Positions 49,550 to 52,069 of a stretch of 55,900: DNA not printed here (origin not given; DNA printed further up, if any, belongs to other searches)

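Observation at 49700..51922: Orphan, lower-G+C secreted decahaem cytochrome made of two duplicated 5-haem modules with DxDxDG loops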

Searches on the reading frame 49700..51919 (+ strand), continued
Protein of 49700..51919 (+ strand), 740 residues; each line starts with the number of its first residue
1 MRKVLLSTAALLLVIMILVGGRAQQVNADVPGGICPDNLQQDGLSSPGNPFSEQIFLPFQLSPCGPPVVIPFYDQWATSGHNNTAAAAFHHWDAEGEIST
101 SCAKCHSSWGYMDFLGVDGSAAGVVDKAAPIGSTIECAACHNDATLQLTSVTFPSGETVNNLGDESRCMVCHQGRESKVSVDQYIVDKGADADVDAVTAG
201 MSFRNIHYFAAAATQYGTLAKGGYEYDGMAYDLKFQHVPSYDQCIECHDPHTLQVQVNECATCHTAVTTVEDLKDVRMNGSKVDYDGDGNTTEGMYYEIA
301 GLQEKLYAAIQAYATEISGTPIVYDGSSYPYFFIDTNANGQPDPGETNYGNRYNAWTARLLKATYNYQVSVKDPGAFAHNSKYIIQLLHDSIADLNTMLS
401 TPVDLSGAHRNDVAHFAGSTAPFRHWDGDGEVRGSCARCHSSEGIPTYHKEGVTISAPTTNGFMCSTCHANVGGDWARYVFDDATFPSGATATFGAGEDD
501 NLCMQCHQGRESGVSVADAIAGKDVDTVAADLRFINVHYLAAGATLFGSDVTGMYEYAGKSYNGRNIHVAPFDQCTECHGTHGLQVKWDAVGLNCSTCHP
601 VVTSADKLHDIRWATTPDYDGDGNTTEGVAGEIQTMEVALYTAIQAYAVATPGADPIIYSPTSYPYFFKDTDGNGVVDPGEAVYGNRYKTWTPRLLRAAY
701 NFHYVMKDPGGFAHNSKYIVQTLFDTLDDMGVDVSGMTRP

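Call 9: find_related_loci(query=window:49700-51919:+, collection=genome_contigs, flank=10000)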
Query window:49700-51919:+ (740 aa) in genome_contigs; peptide patterns used: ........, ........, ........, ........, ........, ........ (x = any residue, [..] = any of these).
55 stretches matched a pattern; 43 encode a relative of the query (tblastn E <= 1e-3); 43 distinct loci.
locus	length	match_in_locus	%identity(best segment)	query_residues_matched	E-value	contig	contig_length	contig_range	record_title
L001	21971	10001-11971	57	70-740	0e+0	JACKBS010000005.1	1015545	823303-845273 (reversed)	MAG: Ardenticatenaceae bacterium isolate HK-STAS-CHLO-27 HK-STAS-CHLO-27_5, whole genome shotgun sequence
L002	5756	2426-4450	56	63-740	0e+0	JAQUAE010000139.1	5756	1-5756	MAG: Anaerolineales bacterium isolate STC_77 NODE_39526_length_5756_cov_4.444839_Sandtown_C, whole genome shotgun sequen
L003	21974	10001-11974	56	70-740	0e+0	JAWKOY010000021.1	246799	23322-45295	MAG: Chloroflexota bacterium isolate ABC2.26 ABC2.26.fa-21, whole genome shotgun sequence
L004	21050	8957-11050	53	1-740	0e+0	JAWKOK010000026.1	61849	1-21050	MAG: Caldilineaceae bacterium isolate ABC1.150 ABC1.150.fa-26, whole genome shotgun sequence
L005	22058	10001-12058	53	63-740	0e+0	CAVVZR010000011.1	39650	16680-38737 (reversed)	MAG: uncultured Chloroflexia bacterium isolate MFD05442.bin.2.301 genome assembly, contig: contig_70669, whole genome sh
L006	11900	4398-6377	54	68-740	0e+0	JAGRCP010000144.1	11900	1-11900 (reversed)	MAG: Caldilineaceae bacterium isolate HKST-UBA29 2010_258626, whole genome shotgun sequence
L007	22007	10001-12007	55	66-740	0e+0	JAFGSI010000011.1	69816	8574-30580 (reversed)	MAG: Anaerolineales bacterium isolate Zod_Metabat.883 k87_1209291, whole genome shotgun sequence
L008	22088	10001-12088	53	50-740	0e+0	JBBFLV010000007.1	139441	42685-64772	MAG: Anaerolineales bacterium isolate Uz-U4-34 NODE_162_length_139441_cov_19.980629, whole genome shotgun sequence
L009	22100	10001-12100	52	46-740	0e+0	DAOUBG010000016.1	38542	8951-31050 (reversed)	MAG TPA_asm: Anaerolineales bacterium isolate H68_716 k101_374897, whole genome shotgun sequence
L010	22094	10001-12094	53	70-740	0e+0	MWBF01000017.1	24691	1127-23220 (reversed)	MAG: Chloroflexi bacterium ADurb.Bin325 BWY52_contig000017, whole genome shotgun sequence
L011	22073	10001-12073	50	70-739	0e+0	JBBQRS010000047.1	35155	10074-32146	MAG: Anaerolineae bacterium isolate Co_metawrap_1702 Cmw_1702_k141_3239010_length_35155_cov_25.0000, whole genome shotgu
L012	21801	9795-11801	50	70-740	0e+0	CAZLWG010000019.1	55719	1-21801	MAG TPA_asm: uncultured Anaerolinea sp. isolate SRP329715_co1_388 genome assembly, contig: NODE_654_length_55719_cov_17.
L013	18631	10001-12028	48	65-740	0e+0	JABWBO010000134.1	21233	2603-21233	MAG: Anaerolineae bacterium isolate MAG_32 scaffold_7311, whole genome shotgun sequence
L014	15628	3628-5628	49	76-735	0e+0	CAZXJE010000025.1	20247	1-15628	MAG TPA_asm: uncultured Eubacteriales bacterium isolate SRP068000_co2_124 genome assembly, contig: NODE_1936_length_2024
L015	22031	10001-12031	49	76-740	0e+0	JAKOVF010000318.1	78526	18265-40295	MAG: Chloroflexota bacterium isolate JPNG_maxbin.044 k201_159520, whole genome shotgun sequence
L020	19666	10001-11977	56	70-740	0e+0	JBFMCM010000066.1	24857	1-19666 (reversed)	MAG: Chloroflexota bacterium isolate MAG193 MAG193_66, whole genome shotgun sequence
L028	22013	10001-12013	46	75-734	3e-176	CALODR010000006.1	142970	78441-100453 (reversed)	MAG: uncultured bacterium isolate HOU_bin.0035 genome assembly, contig: contig_31106, whole genome shotgun sequence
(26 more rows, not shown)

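Call 15: search_protein_families(library=pfam, proteins=[L028:7151-7990:+, L028:8004-9863:+, L020:12069-13259:+, L020:13259-14374:+, L020:14350-16044:+, L020:16128-17375:-, L020:17380-18138:-, L020:18138-19094:-], max_evalue=0.01)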
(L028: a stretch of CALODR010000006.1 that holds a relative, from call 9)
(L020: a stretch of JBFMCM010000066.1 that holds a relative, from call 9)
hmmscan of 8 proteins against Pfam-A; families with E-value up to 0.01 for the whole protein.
L028:7151-7990:+ (280 aa): 5 families
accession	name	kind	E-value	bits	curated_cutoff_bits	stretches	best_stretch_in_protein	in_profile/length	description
PF09699.15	Paired_CXXCH_1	-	3.8e-26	90.9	20.6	3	209-246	1-37/41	Doubled CXXCH motif (Paired_CXXCH_1)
PF14537.11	Cytochrom_c3_2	-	7.2e-14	52.5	25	2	117-198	2-78/79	Cytochrome c3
PF14522.11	Cytochrome_C7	-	3.7e-12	46.3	24.8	2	59-128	7-66/67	Cytochrome c7 and related cytochrome c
PF22678.1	Cytochrom_c_NrfB-like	-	1.2e-10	42.1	27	1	67-148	1-89/89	Cytochrome c-type protein NrfB-like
PF13435.11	Cytochrome_C554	-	0.00017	22.9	20.8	1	43-129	1-84/84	Cytochrome c554 and c-prime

L028:8004-9863:+ (620 aa): 0 families

L020:12069-13259:+ (397 aa): 6 families
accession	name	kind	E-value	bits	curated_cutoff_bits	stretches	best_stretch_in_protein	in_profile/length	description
PF14522.11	Cytochrome_C7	-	2.2e-14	53.5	24.8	2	125-199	7-67/67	Cytochrome c7 and related cytochrome c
PF09699.15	Paired_CXXCH_1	-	3.3e-12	46.3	20.6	2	224-257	8-39/41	Doubled CXXCH motif (Paired_CXXCH_1)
PF14537.11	Cytochrom_c3_2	-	1.7e-11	44.8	25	2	192-255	27-79/79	Cytochrome c3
PF02085.21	Cytochrom_CIII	-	1.1e-07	32.6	22.9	2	191-254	46-101/101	Class III cytochrome C family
PF03264.19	Cytochrom_NNT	-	7.6e-07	29.5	24.1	1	192-229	126-164/174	NapC/NirT cytochrome c family, N-terminal region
PF22678.1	Cytochrom_c_NrfB-like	-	3.1e-05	24.8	27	0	102-173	1-71/89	Cytochrome c-type protein NrfB-like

L020:13259-14374:+ (372 aa): 1 family
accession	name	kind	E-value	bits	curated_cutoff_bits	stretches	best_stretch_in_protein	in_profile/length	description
PF01292.26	Ni_hydr_CYTB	-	1.2e-16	61.4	30.1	2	132-224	80-178/179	Prokaryotic cytochrome b561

L020:14350-16044:+ (565 aa): 4 families
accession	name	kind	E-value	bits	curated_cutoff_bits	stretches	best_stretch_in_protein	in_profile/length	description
PF03264.19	Cytochrom_NNT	-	4.4e-09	36.8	24.1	1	24-123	8-113/174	NapC/NirT cytochrome c family, N-terminal region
PF07635.16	PSCyt1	-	1.7e-08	35.4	22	1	493-536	1-44/59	Planctomycete cytochrome C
PF14537.11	Cytochrom_c3_2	-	6e-07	30.3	25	0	409-446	1-38/79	Cytochrome c3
PF14522.11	Cytochrome_C7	-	8.9e-06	25.9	24.8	0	345-375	43-67/67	Cytochrome c7 and related cytochrome c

L020:16128-17375:- (416 aa): 1 family
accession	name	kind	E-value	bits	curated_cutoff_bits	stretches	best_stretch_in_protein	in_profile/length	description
PF03916.19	NrfD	-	5.3e-32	112.1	25.8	1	41-335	2-298/313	Polysulphide reductase, NrfD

L020:17380-18138:- (253 aa): 14 families
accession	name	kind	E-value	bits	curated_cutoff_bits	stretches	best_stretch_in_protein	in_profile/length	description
PF12838.12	Fer4_7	-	1.8e-14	54.3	27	2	125-209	1-52/52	4Fe-4S dicluster domain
PF12797.12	Fer4_2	-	4.5e-14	51.8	24.5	2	118-138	2-22/22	4Fe-4S binding domain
PF13247.11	Fer4_11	-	8.7e-14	52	26.2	2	88-147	4-65/100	4Fe-4S dicluster domain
PF12837.12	Fer4_6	-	2.4e-13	49.7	25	2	121-140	4-23/24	4Fe-4S binding domain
PF00037.32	Fer4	-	7.9e-12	44.9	21.1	2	122-140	4-22/24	4Fe-4S binding domain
PF13187.11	Fer4_9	-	1.9e-10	41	27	3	94-139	2-50/52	4Fe-4S dicluster domain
PF13237.11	Fer4_10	-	7.5e-09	35.8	25.5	2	87-137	2-53/53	4Fe-4S dicluster domain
PF14697.11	Fer4_21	-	3.3e-08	34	35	1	93-138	7-53/59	4Fe-4S dicluster domain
PF13183.11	Fer4_8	-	3.5e-06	27.9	27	0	124-142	3-21/68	4Fe-4S dicluster domain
PF13484.11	Fer4_16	-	1.2e-05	26.4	30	0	120-138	47-65/66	4Fe-4S double cluster binding domain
PF25160.1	LdpA_Fe-S-bd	-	2.4e-05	24.5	27.6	1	96-139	4-41/49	LdpA Fe-S cluster-binding domain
PF10518.14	TAT_signal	-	0.00062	20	22.7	1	5-21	1-17/21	TAT (twin-arginine translocation) pathway signal sequence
PF13534.11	Fer4_17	-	0.00079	20.4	22.2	0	122-139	42-59/61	4Fe-4S dicluster domain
PF12798.12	Fer4_3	-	0.0014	19.8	27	0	126-140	1-15/15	4Fe-4S binding domain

L020:18138-19094:- (319 aa): 6 families
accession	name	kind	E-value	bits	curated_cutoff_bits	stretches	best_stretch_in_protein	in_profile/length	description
PF14522.11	Cytochrome_C7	-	5.6e-13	48.9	24.8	2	194-249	2-55/67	Cytochrome c7 and related cytochrome c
PF09699.15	Paired_CXXCH_1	-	2.7e-11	43.4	20.6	2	106-140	8-40/41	Doubled CXXCH motif (Paired_CXXCH_1)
PF13435.11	Cytochrome_C554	-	1.2e-08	36.2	20.8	1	47-112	2-84/84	Cytochrome c554 and c-prime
PF22113.1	Mtrc-MtrF_II-IV_dom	-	2.6e-07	30.8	30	1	32-115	69-167/176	Outer membrane cytochrome MtrC/MtrF-like, domains II/IV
PF14537.11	Cytochrom_c3_2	-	2.1e-06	28.6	25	1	101-188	3-78/79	Cytochrome c3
PF22678.1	Cytochrom_c_NrfB-like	-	8.4e-05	23.4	27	1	120-187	24-89/89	Cytochrome c-type protein NrfB-like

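Call 24: find_encoding_contigs(protein=P0001, flank=8000, max_places=3)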
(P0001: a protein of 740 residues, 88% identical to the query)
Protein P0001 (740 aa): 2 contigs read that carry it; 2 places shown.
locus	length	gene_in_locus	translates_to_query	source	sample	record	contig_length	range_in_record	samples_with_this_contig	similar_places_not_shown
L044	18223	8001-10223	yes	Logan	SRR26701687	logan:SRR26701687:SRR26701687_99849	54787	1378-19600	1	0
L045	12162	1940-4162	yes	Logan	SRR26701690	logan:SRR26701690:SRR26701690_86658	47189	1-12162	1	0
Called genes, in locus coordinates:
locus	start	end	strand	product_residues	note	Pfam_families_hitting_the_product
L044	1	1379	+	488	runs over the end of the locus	PF18958:DUF5700 (weak)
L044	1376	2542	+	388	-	-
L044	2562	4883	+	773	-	PF07224:Chlorophyllase (weak)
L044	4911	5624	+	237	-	PF01209:Ubie_methyltran, PF03848:TehB, PF03291:mRNA_G-N7_MeTrfase (weak), PF13489:Methyltransf_23, PF13847:Methyltransf_31, PF08241:Methyltransf_11, PF08242:Methyltransf_12, PF13649:Methyltransf_25, +4 more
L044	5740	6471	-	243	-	PF14358:DUF4405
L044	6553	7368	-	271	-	-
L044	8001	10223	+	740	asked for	PF02085:Cytochrom_CIII (faint), PF14522:Cytochrome_C7 (faint), PF14537:Cytochrom_c3_2 (faint)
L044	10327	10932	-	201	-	-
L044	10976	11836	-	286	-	PF01040:UbiA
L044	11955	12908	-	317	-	PF03781:FGE-sulfatase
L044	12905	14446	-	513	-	-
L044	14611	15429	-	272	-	-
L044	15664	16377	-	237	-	PF00027:cNMP_binding, PF13545:HTH_Crp_2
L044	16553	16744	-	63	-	-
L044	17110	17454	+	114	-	-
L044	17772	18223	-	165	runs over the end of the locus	PF02915:Rubrerythrin, PF21349:RUBY_RBDX (weak)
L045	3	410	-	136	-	?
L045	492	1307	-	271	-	-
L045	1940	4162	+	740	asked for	PF02085:Cytochrom_CIII (faint), PF14522:Cytochrome_C7 (faint), PF14537:Cytochrom_c3_2 (faint)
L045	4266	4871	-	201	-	-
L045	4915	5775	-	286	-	PF01040:UbiA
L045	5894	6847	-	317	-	PF03781:FGE-sulfatase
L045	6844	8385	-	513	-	-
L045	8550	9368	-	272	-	-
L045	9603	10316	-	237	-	PF00027:cNMP_binding, PF13545:HTH_Crp_2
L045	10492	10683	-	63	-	-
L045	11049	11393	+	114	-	-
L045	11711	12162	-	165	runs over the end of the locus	PF02915:Rubrerythrin, PF21349:RUBY_RBDX (weak)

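Call 25: find_encoding_contigs(protein=P0002, flank=8000, max_places=3)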
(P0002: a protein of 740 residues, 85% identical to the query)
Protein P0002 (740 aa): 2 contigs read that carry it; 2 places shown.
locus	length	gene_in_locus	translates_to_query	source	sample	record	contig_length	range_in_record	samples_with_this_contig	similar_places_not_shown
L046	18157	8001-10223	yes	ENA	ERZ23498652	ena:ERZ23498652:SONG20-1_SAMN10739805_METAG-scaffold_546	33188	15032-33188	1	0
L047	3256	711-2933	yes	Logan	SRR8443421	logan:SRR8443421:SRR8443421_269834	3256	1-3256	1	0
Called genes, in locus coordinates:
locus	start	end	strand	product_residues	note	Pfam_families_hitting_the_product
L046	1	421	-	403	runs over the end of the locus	PF08323:Glyco_transf_5, PF13439:Glyco_transf_4, PF13579:Glyco_trans_4_4, PF20706:GT4-conflict, PF00534:Glycos_transf_1, PF13692:Glyco_trans_1_4, PF13524:Glyco_trans_1_2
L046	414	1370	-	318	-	PF13458:Peripla_BP_6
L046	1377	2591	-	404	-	PF02618:YceG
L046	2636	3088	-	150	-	PF03652:RuvX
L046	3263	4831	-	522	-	PF04865:Baseplate_J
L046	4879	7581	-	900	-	PF01411:tRNA-synt_2c, PF07973:tRNA_SAD, PF02272:DHHA1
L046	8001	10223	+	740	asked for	PF02085:Cytochrom_CIII (faint), PF14522:Cytochrome_C7 (faint), PF14537:Cytochrom_c3_2 (faint)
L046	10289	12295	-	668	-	PF12439:GDE_N, PF06202:GDE_C, PF17389:Bac_rhamnosid6H (weak), PF22422:MGH1-like_GH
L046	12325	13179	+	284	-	PF00293:NUDIX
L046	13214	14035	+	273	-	-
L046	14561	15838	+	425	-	PF02403:Seryl_tRNA_N, PF00587:tRNA-synt_2b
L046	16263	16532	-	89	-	-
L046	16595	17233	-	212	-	PF04542:Sigma70_r2 (weak), PF08281:Sigma70_r4_2 (faint)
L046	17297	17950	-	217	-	PF01712:dNK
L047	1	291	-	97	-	?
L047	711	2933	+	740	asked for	PF02085:Cytochrom_CIII (faint), PF14522:Cytochrome_C7 (faint), PF14537:Cytochrom_c3_2 (faint)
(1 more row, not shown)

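Call 34: predict_structure(alignment_id=A1)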
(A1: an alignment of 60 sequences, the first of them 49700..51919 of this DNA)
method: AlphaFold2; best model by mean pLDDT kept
length: 740 residues; sequences in the alignment: 60
mean_pLDDT: 85.6   pTM: 0.81
mean pLDDT of the five models: 85.6, 84.8, 84.2, 81.0, 80.3
residues with pLDDT >= 90: 364; 70-90: 301; 50-70: 27; < 50: 48
segments of 3 or more residues with pLDDT < 50: 20-66
pLDDT, mean of each block of 10 residues (from residue 1): 69 69 33 31 34 35 49 82 84 90 91 89 91 87 88 89 86 88 97 96 83 84 89 76 80 80 84 82 89 90 98 98 92 96 92 98 95 72 93 98 95 84 80 90 91 87 87 85 94 92 90 95 97 86 93 95 92 87 81 80 89 88 93 96 98 97 90 92 94 98 87 91 98 96
secondary structure, 60 per line:
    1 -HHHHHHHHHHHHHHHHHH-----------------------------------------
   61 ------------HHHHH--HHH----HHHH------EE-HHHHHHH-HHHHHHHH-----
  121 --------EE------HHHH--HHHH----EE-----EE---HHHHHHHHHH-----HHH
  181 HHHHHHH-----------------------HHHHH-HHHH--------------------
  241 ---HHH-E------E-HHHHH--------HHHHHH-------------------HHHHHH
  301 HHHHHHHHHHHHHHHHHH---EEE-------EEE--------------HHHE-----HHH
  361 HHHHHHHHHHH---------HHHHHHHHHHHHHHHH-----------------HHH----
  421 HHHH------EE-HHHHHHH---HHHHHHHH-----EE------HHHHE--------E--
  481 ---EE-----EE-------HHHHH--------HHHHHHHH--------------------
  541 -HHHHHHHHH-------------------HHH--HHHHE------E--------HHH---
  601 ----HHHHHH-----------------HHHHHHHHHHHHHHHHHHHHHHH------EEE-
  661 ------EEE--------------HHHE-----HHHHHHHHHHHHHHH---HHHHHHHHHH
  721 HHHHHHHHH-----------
elements in order (helices of 4 or more, strands of 3 or more residues): H2-19 H73-77 H87-90 H100-106 H108-115 H137-140 H143-146 H163-172 H178-187 H211-215 H217-220 H257-261 H270-275 H295-318 E322-324 E332-334 H358-371 H381-396 H421-424 H434-440 H444-451 H465-468 H500-504 H513-520 H542-550 H575-578 H605-610 H628-650 E657-659 E667-669 H693-707 H711-729
